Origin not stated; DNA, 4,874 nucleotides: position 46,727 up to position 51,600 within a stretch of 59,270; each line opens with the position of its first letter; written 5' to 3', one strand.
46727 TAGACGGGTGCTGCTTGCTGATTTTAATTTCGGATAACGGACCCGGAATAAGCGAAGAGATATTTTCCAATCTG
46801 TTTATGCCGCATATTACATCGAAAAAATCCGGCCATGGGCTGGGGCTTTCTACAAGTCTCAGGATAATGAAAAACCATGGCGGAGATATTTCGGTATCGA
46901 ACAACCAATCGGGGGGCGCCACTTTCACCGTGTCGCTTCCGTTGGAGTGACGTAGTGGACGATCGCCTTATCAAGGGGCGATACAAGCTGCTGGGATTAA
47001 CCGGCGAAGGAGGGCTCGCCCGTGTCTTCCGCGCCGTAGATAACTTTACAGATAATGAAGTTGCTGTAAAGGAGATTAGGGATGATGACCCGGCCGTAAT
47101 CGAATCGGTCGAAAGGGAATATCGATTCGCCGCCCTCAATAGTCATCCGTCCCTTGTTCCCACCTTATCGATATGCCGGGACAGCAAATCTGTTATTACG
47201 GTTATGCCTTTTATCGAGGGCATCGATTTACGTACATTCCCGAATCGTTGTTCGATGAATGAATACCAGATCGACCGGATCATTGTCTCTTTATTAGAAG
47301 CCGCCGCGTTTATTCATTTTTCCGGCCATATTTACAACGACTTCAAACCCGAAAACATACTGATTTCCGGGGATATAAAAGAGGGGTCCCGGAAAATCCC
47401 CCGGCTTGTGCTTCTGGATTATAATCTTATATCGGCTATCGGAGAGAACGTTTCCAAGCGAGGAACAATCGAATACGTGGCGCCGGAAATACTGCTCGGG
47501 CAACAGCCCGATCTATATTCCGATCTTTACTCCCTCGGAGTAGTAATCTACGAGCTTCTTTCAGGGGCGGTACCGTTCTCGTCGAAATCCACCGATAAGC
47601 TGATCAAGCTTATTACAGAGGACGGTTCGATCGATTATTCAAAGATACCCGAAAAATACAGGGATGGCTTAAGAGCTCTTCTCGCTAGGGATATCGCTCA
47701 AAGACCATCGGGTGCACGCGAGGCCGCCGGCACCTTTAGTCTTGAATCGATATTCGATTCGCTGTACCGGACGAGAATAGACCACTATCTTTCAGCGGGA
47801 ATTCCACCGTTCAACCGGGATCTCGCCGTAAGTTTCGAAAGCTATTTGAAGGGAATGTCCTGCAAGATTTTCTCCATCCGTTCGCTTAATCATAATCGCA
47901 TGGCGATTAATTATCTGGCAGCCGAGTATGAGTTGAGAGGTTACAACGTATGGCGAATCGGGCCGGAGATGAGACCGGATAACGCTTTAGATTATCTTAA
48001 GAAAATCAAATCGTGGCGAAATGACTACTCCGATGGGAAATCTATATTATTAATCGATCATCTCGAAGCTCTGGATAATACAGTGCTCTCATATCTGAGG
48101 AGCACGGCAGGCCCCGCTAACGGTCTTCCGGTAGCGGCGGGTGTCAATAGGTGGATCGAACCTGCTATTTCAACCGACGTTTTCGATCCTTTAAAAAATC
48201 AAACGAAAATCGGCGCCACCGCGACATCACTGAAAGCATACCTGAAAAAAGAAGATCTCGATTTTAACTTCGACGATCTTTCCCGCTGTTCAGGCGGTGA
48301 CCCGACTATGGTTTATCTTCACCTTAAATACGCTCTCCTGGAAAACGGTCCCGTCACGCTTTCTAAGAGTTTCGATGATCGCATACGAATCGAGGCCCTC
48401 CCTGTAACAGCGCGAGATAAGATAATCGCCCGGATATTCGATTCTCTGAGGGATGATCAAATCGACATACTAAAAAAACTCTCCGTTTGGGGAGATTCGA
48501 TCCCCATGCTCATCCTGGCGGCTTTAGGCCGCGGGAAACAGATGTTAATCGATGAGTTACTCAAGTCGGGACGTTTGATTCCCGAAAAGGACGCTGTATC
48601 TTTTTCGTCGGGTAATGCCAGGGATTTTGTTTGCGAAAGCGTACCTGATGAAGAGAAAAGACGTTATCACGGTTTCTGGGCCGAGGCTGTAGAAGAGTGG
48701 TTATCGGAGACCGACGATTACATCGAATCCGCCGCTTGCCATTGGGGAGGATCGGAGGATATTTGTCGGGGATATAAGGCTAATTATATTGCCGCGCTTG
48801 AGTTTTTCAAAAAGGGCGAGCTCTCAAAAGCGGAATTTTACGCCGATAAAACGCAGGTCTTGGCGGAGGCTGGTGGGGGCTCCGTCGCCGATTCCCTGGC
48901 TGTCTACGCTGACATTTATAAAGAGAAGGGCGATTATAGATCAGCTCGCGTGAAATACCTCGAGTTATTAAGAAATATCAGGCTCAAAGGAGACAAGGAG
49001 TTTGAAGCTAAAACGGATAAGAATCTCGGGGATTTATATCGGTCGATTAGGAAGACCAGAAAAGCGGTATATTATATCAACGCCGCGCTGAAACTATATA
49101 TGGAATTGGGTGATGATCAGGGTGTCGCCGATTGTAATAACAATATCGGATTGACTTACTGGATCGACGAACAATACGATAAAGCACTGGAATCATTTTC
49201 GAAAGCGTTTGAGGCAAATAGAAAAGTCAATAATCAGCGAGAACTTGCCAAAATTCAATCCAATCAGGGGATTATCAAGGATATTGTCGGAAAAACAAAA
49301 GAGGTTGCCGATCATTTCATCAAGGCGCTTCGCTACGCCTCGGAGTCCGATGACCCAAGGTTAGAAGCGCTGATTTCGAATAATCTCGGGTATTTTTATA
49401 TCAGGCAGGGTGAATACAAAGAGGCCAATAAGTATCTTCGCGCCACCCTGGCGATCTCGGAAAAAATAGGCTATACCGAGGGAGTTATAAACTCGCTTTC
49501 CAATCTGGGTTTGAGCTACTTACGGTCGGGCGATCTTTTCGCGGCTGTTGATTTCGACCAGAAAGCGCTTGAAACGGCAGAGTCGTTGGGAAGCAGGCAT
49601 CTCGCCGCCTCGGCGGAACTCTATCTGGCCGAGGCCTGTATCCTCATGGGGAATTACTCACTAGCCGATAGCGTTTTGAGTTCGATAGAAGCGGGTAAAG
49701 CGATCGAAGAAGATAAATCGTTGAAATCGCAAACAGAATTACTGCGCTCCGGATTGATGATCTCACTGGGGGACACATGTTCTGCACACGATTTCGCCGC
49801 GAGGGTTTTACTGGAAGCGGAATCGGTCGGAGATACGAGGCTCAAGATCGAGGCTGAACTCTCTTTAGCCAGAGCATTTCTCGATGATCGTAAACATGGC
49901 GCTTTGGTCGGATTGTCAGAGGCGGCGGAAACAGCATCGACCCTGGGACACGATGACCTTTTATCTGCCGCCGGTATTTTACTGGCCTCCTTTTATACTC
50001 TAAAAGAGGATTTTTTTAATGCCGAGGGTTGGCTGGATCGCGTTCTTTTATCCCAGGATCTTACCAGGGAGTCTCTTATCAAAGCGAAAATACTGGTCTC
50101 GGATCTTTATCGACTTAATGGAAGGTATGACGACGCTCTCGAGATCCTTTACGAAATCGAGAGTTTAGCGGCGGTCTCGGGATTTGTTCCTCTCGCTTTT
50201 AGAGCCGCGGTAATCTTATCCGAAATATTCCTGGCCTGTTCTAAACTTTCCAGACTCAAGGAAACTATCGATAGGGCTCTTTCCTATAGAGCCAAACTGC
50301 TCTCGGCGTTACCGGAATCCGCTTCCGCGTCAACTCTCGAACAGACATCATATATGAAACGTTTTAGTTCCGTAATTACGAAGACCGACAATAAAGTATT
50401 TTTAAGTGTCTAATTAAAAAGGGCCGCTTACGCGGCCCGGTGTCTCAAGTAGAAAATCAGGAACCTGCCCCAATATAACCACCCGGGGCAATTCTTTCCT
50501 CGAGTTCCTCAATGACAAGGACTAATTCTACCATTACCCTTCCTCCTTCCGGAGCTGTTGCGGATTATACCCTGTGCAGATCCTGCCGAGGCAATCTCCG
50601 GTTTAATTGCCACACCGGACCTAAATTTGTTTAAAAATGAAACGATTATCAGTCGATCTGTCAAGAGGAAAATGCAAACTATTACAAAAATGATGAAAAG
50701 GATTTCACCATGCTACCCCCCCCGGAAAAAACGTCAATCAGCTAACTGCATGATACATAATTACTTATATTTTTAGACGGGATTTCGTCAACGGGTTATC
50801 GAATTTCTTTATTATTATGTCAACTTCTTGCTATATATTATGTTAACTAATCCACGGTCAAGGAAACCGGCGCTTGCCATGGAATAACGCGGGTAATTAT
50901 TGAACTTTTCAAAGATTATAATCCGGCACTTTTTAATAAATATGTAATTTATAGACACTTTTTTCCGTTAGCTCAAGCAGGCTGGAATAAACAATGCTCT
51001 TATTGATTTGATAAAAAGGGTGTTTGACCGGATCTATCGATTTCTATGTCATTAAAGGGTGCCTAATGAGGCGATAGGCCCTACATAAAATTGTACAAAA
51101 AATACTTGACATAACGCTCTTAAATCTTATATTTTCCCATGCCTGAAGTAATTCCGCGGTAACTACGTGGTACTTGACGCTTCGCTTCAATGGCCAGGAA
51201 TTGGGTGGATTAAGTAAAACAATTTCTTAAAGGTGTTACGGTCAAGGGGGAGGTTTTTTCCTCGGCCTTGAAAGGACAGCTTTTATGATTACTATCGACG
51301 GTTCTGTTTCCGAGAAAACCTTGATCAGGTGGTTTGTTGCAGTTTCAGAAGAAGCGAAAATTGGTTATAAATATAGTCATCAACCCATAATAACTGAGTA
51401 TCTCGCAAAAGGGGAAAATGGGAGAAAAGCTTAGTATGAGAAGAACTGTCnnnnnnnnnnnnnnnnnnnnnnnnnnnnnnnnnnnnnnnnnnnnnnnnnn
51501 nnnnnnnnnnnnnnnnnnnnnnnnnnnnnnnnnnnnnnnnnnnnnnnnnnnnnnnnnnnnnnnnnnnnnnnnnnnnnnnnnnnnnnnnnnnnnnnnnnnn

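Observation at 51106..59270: Co-directional cluster of secreted proteins built only from cohesin-like and dockerin-like modules and exported by T9SS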

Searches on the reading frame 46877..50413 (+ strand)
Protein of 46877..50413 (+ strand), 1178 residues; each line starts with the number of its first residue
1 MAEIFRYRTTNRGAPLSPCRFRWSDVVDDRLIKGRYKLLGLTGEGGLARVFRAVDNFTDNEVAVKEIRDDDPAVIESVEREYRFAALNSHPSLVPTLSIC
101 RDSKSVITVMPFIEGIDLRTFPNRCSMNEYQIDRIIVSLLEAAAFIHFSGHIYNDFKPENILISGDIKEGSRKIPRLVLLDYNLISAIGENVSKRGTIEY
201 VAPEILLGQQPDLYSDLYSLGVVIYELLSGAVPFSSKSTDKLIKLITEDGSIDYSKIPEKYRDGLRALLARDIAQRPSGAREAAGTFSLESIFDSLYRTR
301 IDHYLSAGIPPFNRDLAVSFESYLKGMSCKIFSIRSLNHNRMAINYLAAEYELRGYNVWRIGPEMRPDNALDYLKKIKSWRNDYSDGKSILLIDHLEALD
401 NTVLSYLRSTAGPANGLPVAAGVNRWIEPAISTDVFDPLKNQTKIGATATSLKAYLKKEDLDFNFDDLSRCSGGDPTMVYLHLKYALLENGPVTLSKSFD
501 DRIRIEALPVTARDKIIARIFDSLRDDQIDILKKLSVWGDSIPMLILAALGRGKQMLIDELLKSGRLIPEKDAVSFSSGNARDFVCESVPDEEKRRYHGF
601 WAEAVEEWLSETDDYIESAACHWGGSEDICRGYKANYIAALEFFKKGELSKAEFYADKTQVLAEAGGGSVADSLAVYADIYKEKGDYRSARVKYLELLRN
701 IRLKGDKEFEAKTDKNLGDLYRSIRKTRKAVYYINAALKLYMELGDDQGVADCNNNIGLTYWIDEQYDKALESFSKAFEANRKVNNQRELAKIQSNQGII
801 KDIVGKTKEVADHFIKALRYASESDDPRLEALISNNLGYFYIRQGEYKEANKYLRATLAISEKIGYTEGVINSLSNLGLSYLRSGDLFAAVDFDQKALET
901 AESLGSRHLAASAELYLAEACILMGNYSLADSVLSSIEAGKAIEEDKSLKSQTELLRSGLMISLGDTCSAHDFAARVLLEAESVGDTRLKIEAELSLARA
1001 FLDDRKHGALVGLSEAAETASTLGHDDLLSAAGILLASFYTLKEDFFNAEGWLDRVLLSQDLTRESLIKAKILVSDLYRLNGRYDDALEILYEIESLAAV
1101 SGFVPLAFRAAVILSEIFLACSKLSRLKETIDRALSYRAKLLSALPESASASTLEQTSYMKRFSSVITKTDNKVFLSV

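Call 8: search_protein_families(library=pfam, proteins=[window:46877-50413:+], max_evalue=0.01)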
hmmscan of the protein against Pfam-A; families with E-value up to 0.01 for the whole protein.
window:46877-50413:+ (1178 aa): 15 families
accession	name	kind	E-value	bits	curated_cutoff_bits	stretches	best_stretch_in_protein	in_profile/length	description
PF00069.31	Pkinase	-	5.6e-35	121.5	31.7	1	37-280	2-254/263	Protein kinase domain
PF13424.12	TPR_12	-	2.2e-29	101.9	30.1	4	831-902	3-76/77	Tetratricopeptide repeat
PF07714.23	PK_Tyr_Ser-Thr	-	2.5e-17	63.5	23.1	1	43-278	8-250/258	Protein tyrosine and serine/threonine kinase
PF13374.12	TPR_10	-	7.8e-14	51.6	27.5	2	835-863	6-34/42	Tetratricopeptide repeat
PF07719.23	TPR_2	-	7.7e-12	44.8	27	0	834-862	4-32/34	Tetratricopeptide repeat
PF17874.7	TPR_MalT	-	1.7e-11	44.4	45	1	806-1104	16-316/336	MalT-like TPR region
PF13176.12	TPR_7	-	1e-09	38.1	27.9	0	836-862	4-30/36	Tetratricopeptide repeat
PF13181.12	TPR_8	-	6.5e-07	29.5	25.7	1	751-783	1-33/34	Tetratricopeptide repeat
PF00515.34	TPR_1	-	6.8e-07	29.3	27.8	1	752-781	2-31/34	Tetratricopeptide repeat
PF10602.15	RPN7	-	0.0003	21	29.6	0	711-819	36-141/174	26S proteasome subunit RPN7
PF13428.12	TPR_14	-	0.0005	21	23.5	0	837-859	7-29/44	Tetratricopeptide repeat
PF13431.12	TPR_17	-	0.00063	20.3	24.4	0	833-850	15-32/34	Tetratricopeptide repeat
PF12895.13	ANAPC3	-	0.00076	20.1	27.2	0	872-917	24-69/82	Anaphase-promoting complex, cyclosome, subunit 3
PF14559.12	TPR_19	-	0.0013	19.4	25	0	807-859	7-53/68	Tetratricopeptide repeat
PF13432.12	TPR_16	-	0.0048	17.8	32.7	0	816-860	18-60/65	Tetratricopeptide repeat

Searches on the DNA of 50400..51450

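Call 82: search_rna_families(source=window, start=50400, end=51450, threshold=evalue, max_evalue=1)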
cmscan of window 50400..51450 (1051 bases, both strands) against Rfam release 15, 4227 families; matches with E-value up to 1: 2.
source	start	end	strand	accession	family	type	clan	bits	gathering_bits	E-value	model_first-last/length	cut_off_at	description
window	50406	50469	-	RF00519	suhB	Gene; sRNA;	CL00108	21.5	41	0.081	1-77/77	no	Makes More Granules Regulator RNA (mmgR)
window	50417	50489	-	RF01394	isrK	Gene; sRNA;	-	19.4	50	0.13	1-77/77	no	isrK Hfq binding RNA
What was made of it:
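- Tried and rejected: In the 1-kb upstream region it found only sub-threshold hits, on the terminator hairpin of the kinase gene (call 82).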
